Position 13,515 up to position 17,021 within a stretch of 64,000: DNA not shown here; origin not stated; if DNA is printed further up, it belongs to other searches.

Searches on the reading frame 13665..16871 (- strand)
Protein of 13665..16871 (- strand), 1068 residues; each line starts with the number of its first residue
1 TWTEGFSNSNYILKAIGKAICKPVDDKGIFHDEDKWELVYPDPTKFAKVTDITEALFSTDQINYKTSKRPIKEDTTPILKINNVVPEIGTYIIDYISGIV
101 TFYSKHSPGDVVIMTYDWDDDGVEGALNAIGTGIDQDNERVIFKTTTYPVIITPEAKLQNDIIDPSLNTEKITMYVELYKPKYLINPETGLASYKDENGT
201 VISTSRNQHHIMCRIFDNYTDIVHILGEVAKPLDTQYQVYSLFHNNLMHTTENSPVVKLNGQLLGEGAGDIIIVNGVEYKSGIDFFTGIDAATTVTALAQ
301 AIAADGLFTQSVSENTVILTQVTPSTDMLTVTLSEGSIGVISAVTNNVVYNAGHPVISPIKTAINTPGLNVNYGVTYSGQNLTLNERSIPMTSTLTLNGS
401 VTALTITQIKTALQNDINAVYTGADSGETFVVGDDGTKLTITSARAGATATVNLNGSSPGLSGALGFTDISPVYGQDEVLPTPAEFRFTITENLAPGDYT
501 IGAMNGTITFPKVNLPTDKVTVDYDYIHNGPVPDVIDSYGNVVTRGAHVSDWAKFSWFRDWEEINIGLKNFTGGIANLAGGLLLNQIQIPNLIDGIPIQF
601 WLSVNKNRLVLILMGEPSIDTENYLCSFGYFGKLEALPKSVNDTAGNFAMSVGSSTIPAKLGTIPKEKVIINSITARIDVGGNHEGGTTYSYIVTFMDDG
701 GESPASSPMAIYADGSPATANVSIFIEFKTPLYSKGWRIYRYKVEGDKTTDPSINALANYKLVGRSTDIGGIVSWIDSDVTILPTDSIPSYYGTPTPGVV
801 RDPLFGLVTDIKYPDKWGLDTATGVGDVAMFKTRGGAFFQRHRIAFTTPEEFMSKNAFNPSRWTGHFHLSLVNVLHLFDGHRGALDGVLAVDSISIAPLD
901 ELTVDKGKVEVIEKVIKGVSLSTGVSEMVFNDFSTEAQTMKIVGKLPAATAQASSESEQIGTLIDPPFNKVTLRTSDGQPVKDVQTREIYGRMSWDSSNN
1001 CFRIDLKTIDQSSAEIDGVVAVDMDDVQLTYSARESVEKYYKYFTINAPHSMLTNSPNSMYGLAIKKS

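Call 25: search_protein_families(library=phrogs, proteins=[window:13665-16871:-], max_evalue=0.00001)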
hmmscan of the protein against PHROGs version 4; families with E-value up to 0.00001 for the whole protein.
window:13665-16871:- (1068 aa): 3 families
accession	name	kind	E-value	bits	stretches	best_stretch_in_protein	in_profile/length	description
phrog_35367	-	unknown function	6.6e-39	134.4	2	792-907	522-636/1106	-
phrog_9485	-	head and packaging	4.6e-28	99.4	2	812-909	277-375/411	virion structural protein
phrog_11431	-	head and packaging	1.7e-17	64.3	1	817-910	382-477/578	virion structural protein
